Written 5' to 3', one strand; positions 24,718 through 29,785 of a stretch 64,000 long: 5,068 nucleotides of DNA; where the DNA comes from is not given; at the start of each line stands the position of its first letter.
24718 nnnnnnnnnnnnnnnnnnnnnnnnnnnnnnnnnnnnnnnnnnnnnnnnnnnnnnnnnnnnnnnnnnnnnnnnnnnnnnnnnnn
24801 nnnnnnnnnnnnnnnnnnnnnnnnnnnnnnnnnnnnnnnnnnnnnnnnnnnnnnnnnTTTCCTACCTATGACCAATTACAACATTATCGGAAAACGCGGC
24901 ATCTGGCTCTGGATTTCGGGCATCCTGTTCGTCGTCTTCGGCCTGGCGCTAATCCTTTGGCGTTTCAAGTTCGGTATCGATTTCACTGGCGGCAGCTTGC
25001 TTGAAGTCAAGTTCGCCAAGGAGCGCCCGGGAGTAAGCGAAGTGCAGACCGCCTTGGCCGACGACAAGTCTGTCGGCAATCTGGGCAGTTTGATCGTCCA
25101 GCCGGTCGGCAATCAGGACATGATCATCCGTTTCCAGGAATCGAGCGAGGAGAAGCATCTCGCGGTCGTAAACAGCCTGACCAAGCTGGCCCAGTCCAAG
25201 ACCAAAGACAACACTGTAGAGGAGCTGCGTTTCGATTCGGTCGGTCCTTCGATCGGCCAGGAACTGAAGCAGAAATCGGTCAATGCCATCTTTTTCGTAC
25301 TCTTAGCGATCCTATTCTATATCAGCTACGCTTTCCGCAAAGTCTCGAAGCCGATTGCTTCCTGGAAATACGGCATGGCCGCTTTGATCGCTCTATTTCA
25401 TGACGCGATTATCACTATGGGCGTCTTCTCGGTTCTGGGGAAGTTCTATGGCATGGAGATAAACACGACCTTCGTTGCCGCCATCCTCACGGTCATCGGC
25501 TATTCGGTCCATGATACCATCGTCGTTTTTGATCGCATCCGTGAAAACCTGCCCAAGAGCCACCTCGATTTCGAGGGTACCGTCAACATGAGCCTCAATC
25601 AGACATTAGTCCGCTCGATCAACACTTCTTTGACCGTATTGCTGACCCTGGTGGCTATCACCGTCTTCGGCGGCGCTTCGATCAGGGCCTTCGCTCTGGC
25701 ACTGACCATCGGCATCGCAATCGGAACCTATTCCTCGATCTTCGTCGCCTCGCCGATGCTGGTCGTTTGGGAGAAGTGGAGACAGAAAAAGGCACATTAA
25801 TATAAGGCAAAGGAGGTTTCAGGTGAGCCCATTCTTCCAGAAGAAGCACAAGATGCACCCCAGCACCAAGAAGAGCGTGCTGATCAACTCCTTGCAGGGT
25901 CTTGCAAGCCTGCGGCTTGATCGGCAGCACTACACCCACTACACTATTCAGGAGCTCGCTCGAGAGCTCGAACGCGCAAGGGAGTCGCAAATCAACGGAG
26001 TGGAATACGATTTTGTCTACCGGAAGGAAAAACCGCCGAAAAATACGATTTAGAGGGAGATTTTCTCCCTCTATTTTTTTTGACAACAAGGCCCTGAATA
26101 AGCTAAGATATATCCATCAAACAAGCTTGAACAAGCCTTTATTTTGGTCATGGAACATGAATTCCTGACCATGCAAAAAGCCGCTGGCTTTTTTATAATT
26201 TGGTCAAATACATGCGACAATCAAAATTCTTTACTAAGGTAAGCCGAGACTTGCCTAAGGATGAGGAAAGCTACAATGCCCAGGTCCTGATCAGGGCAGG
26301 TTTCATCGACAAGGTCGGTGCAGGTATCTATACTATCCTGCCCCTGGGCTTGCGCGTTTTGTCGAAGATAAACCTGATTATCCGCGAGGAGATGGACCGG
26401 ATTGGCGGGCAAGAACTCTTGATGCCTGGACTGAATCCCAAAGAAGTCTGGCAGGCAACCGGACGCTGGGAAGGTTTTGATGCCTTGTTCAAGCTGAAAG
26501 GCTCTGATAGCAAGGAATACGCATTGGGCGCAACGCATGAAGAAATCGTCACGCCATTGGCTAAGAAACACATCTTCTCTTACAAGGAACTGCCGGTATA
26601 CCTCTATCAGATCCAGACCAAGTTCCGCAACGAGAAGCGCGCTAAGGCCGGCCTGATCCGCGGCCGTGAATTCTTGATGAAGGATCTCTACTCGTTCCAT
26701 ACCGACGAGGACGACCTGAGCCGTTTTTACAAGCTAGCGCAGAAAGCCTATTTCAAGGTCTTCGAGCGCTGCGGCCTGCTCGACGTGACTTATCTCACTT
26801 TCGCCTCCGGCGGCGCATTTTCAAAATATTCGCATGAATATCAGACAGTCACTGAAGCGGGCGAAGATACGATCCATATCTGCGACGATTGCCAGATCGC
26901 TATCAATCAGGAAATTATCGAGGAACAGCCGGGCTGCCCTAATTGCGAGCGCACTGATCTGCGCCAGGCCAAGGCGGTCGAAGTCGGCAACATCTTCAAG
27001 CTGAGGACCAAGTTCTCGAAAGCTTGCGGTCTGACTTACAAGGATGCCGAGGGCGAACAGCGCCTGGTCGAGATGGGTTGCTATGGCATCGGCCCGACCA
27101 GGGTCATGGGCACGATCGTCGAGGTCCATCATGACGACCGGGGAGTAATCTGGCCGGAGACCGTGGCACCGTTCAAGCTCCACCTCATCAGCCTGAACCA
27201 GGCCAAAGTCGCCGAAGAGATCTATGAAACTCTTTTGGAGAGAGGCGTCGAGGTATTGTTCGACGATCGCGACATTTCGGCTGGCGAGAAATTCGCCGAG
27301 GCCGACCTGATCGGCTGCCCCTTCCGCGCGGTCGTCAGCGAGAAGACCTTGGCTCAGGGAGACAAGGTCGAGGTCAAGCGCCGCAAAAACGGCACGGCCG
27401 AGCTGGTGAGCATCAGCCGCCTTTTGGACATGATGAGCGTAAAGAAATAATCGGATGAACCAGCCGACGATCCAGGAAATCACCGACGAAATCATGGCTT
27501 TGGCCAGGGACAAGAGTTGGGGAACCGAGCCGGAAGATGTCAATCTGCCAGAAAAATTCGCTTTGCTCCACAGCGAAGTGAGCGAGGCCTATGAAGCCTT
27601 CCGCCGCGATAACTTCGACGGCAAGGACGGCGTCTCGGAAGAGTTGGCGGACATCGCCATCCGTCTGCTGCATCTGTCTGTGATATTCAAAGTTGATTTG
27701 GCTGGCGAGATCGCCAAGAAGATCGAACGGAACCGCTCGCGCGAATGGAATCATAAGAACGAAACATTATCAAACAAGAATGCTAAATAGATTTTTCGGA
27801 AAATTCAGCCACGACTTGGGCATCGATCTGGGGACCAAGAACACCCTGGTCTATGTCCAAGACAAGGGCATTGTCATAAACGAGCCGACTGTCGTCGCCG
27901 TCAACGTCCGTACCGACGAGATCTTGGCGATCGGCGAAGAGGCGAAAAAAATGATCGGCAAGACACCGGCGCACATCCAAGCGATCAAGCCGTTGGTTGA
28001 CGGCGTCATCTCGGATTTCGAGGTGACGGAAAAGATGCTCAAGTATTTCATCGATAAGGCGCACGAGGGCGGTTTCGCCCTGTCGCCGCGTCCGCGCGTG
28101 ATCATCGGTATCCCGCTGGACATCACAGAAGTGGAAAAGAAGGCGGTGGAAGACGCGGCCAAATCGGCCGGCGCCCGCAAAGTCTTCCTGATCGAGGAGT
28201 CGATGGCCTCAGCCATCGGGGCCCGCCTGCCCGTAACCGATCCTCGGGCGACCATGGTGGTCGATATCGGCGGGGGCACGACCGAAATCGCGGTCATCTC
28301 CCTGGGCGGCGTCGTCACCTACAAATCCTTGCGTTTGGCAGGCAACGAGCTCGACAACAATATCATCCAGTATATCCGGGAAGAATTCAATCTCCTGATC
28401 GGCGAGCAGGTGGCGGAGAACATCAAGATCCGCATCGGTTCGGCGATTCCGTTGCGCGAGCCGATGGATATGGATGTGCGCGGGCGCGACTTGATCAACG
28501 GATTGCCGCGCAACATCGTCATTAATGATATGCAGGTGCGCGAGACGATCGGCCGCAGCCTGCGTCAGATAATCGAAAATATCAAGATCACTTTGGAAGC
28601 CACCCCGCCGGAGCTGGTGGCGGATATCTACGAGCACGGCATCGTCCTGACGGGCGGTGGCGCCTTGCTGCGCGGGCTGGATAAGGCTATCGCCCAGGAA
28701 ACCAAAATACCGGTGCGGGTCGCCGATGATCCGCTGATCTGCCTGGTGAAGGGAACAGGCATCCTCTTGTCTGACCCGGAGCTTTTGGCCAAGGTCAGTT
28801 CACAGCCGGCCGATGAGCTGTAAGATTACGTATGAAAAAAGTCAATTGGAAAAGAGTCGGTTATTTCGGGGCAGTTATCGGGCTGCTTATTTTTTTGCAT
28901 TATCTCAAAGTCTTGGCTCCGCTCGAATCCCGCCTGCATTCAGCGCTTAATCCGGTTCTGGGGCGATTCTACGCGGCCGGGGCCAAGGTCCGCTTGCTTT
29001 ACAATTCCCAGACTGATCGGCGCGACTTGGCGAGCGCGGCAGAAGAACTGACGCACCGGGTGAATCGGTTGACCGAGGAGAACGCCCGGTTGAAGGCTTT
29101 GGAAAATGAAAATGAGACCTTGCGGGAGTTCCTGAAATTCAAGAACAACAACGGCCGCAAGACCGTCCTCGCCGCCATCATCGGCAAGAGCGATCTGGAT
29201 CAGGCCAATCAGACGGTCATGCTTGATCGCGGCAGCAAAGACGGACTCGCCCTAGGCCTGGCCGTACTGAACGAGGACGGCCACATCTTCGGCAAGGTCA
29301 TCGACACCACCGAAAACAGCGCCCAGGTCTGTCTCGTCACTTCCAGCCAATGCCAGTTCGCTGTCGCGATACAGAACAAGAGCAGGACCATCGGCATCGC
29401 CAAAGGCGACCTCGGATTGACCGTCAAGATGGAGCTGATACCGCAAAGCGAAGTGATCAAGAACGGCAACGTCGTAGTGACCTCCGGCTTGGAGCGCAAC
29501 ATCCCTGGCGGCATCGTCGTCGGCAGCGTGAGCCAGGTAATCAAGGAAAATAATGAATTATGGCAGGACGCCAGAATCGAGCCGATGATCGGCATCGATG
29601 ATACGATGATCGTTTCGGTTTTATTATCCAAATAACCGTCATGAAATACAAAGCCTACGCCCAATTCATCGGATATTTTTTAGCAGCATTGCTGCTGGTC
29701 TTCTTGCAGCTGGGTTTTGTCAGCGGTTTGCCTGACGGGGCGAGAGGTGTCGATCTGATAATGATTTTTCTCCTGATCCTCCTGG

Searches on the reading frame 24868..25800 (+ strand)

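Call 72: search_protein_families(library=pfam, proteins=[window:24868-25800:+], max_evalue=0.001)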
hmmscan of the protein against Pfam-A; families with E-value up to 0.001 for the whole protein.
window:24868-25800:+ (310 aa): 2 families
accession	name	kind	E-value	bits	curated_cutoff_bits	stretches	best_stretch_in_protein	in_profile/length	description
PF02355.23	SecD_SecF_C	-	1.2e-60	204.6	20.5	1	110-303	6-188/189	Protein export membrane protein SecD/SecF, C-terminal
PF07549.19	Sec_GG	-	2.8e-06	27.1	20.3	1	33-51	8-26/28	SecD/SecF GG Motif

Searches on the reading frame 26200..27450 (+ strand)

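Call 72: search_protein_families(library=pfam, proteins=[window:26200-27450:+], max_evalue=0.001)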
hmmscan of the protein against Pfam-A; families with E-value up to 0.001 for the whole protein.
window:26200-27450:+ (416 aa): 2 families
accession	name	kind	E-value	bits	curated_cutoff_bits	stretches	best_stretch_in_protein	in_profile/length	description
PF00587.30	tRNA-synt_2b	-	1.6e-31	110.2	29.3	1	97-310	1-179/179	tRNA synthetase class II core domain (G, H, P, S and T)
PF03129.25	HGTP_anticodon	-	1.2e-17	64.2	21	1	335-412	15-91/94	Anticodon binding domain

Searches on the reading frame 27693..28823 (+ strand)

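Call 72: search_protein_families(library=pfam, proteins=[window:27693-28823:+], max_evalue=0.001)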
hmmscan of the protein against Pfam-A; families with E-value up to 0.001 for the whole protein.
window:27693-28823:+ (376 aa): 6 families
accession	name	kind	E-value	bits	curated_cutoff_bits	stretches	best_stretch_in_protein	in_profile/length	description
PF06723.19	MreB_Mbl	-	1.6e-139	464.7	27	1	40-363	2-323/327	MreB/Mbl protein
PF14450.12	FtsA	-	1.7e-12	48.2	31.8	1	188-345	1-111/127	Cell division protein FtsA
PF00012.26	HSP70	-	2.5e-12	46.3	20.6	1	136-242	136-248/599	Hsp70 protein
PF00022.25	Actin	-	4.7e-11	42.3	27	1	44-232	9-192/410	Actin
PF11104.14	PilM_2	-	6.7e-07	29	27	0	315-345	276-306/340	Type IV pilus assembly protein PilM;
PF06277.17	EutA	-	0.00048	19.6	27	0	187-242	145-204/475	Ethanolamine utilisation protein EutA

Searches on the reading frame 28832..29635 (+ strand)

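Call 72: search_protein_families(library=pfam, proteins=[window:28832-29635:+], max_evalue=0.001)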
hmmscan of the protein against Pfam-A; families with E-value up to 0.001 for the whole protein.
window:28832-29635:+ (267 aa): 1 family
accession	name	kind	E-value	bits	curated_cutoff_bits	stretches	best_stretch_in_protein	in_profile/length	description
PF04085.20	MreC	-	9.1e-30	103.8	28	1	120-264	4-146/147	Rod shape-determining protein MreC, barrel core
